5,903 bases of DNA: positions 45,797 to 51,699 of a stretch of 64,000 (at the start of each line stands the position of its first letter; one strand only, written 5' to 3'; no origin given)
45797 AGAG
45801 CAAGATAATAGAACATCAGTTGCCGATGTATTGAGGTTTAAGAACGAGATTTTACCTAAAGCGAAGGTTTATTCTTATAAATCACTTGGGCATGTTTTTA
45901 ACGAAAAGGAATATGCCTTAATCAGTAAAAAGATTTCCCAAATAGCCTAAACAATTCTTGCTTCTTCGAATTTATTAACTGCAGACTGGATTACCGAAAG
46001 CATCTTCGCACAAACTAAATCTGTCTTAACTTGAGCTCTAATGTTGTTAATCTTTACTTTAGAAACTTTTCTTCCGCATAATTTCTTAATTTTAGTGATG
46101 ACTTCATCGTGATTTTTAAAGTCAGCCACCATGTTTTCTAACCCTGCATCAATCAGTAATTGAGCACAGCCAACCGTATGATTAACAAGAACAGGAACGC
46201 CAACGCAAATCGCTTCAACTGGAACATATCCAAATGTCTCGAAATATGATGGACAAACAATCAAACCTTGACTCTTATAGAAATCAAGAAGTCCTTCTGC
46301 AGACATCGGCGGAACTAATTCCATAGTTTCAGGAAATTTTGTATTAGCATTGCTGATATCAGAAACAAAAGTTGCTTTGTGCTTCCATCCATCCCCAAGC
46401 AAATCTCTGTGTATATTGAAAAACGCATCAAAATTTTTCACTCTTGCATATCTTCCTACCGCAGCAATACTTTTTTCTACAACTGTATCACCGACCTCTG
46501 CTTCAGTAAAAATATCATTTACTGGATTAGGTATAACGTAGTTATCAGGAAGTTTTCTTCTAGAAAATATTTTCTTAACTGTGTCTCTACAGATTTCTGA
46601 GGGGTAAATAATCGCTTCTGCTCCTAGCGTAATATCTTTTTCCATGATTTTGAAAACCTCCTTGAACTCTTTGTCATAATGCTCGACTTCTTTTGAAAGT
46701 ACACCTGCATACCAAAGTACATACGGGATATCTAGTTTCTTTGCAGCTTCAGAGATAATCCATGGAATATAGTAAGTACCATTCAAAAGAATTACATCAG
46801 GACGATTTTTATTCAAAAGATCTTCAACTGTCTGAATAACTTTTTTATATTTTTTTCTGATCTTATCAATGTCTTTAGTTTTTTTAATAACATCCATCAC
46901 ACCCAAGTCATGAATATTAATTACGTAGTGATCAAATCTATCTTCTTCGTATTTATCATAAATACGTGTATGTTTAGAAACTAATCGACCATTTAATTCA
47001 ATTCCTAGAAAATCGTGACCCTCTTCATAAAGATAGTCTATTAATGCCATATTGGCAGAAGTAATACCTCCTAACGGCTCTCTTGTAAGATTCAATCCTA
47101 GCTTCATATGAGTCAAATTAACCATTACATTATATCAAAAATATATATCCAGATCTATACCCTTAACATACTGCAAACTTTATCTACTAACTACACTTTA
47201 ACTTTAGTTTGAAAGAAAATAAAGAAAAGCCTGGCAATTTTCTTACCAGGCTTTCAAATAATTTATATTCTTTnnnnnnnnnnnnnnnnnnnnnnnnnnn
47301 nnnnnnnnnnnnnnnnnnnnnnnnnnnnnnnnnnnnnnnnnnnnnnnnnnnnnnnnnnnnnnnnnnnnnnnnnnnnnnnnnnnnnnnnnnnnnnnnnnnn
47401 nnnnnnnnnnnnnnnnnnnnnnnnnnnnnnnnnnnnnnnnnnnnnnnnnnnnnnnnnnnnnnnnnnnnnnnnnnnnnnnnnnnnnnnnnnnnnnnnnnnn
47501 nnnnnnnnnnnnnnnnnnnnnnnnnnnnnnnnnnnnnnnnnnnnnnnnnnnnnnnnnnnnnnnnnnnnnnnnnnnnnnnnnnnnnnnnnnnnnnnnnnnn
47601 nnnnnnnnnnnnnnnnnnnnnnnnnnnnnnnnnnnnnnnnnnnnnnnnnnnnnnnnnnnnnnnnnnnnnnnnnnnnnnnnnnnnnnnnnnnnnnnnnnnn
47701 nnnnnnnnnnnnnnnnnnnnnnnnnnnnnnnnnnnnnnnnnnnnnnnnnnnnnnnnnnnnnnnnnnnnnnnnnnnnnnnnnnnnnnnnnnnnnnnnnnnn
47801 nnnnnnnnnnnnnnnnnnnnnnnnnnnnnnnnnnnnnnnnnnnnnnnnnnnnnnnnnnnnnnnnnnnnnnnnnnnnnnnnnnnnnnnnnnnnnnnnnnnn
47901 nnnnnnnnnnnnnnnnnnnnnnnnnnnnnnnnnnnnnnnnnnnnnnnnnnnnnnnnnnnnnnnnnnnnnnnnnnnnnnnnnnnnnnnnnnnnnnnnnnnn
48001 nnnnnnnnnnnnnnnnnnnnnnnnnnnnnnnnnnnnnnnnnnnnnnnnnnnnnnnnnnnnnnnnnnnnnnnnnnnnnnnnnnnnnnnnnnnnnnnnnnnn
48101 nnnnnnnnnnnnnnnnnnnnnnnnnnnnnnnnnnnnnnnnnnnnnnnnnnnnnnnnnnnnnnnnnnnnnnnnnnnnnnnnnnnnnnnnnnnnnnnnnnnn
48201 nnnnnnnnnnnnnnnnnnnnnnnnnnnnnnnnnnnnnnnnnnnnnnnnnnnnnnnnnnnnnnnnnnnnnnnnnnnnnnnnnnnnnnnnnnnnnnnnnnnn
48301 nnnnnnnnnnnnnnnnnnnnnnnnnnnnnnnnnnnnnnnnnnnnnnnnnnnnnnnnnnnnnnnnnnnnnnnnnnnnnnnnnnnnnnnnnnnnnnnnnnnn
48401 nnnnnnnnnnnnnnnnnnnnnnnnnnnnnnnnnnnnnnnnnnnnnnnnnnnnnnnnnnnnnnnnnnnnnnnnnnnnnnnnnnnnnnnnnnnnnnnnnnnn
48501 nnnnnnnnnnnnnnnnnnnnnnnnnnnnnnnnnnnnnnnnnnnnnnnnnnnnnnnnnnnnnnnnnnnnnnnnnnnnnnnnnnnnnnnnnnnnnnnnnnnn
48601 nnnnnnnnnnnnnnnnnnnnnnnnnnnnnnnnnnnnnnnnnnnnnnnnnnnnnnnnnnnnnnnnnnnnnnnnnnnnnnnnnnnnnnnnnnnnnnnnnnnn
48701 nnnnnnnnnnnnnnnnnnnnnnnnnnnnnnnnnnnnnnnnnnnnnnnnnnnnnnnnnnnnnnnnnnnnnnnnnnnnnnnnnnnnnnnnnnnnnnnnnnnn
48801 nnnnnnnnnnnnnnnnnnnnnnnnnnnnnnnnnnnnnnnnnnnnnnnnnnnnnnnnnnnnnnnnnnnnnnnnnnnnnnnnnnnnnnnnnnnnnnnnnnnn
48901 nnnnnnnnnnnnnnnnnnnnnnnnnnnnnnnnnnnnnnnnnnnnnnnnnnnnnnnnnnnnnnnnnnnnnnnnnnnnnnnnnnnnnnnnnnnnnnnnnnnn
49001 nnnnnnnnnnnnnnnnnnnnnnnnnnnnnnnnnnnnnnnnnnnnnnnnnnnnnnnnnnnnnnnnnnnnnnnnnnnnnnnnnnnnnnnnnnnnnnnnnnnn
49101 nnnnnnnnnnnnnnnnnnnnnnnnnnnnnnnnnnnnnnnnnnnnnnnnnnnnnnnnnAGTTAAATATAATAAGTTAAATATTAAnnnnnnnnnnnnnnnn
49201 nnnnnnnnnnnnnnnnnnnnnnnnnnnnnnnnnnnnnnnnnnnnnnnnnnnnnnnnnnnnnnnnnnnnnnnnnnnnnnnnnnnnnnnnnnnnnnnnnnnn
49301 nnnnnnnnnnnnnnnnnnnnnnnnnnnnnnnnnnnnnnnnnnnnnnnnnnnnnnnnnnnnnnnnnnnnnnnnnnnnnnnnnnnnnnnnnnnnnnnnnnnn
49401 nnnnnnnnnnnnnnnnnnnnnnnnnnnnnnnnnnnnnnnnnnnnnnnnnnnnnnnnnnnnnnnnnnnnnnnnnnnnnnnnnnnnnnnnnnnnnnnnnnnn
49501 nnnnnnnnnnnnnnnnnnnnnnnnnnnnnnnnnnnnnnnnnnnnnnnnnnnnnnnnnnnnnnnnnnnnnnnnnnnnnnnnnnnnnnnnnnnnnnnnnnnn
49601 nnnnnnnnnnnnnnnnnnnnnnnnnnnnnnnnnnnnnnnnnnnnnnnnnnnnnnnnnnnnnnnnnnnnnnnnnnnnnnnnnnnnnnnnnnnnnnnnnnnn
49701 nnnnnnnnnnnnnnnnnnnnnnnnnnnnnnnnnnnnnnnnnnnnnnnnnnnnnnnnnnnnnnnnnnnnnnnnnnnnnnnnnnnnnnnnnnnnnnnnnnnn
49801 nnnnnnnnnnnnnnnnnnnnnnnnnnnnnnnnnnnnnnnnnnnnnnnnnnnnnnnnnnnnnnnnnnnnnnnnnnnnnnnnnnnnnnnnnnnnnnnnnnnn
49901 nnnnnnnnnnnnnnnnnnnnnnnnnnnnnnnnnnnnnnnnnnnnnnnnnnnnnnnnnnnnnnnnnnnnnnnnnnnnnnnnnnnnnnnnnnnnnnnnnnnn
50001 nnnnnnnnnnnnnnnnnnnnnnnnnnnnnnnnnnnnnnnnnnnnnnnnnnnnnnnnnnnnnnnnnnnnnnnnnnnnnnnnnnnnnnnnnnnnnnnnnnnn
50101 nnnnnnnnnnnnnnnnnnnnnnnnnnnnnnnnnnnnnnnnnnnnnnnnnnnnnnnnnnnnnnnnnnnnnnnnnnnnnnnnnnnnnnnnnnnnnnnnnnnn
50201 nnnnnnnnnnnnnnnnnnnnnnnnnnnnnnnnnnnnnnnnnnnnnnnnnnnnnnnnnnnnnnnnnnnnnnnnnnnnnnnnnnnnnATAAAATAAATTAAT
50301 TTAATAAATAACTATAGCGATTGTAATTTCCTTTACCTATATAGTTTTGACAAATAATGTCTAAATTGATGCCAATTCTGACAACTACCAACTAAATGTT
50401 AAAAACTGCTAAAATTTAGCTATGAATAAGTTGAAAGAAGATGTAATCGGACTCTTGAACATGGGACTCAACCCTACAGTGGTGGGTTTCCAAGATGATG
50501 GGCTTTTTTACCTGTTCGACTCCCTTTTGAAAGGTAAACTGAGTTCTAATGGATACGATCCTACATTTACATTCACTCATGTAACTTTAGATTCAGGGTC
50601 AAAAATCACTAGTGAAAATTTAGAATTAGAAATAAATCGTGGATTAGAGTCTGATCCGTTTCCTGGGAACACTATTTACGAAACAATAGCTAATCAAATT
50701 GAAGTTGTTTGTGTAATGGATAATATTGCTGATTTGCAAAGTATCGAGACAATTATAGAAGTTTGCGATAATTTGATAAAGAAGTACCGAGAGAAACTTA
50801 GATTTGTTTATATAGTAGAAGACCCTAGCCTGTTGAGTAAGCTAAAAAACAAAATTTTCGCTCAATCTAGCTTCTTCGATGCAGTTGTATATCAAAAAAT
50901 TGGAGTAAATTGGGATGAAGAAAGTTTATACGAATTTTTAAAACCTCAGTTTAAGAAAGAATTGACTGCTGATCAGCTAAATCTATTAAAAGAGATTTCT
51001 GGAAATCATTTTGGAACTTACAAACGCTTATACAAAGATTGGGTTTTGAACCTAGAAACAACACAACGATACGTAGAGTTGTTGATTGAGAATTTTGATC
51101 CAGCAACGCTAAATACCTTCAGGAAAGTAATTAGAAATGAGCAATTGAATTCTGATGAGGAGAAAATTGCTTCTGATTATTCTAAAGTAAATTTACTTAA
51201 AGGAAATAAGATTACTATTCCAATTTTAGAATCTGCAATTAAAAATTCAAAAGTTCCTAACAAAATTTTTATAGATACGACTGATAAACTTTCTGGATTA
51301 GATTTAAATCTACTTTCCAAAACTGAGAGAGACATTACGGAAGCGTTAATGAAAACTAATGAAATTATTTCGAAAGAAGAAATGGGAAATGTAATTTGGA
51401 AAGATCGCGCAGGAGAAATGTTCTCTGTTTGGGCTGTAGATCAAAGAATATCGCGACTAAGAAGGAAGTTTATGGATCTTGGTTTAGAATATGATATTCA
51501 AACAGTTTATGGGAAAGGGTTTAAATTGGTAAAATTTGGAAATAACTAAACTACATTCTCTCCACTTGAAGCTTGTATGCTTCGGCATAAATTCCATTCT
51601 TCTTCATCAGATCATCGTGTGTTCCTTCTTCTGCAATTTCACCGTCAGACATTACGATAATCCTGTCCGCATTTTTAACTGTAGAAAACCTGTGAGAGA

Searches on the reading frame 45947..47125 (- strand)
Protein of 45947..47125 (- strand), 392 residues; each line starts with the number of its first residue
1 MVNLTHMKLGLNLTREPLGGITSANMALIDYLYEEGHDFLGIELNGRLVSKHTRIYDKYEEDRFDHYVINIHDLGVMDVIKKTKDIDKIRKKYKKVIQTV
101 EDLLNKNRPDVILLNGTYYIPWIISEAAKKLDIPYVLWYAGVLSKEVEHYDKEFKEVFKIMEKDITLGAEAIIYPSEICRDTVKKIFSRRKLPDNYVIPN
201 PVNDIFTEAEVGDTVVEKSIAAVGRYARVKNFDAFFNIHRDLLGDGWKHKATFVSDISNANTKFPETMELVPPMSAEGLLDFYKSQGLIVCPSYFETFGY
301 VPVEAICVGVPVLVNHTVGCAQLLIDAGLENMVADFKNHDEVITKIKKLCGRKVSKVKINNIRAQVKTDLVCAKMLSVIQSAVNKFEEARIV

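Call 33: search_protein_families(library=pfam, proteins=[window:45947-47125:-])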
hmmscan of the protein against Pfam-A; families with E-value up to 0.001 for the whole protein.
window:45947-47125:- (392 aa): 5 families
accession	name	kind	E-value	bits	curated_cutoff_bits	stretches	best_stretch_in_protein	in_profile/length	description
PF00534.26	Glycos_transf_1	-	4.7e-11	43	26.4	1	266-349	73-155/172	Glycosyl transferases group 1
PF20706.3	GT4-conflict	-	3.4e-09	36.6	26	1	284-335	280-335/385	Family 4 Glycosyltransferase in conflict systems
PF13692.12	Glyco_trans_1_4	-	6.6e-08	33.4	27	1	218-350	2-140/142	Glycosyl transferases group 1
PF13439.12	Glyco_transf_4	-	1.7e-07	31.9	28.5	1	20-203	3-167/170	Glycosyltransferase Family 4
PF02350.25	Epimerase_2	-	0.00035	20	30.6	0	83-147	43-106/347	UDP-N-acetylglucosamine 2-epimerase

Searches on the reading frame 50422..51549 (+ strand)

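Call 33: search_protein_families(library=pfam, proteins=[window:50422-51549:+])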
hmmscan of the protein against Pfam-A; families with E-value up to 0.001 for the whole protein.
window:50422-51549:+ (375 aa): 1 family
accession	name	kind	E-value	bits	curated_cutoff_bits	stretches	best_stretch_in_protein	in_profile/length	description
PF00486.34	Trans_reg_C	-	2.5e-08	34.3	26.2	1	298-369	6-77/77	Transcriptional regulatory protein, C terminal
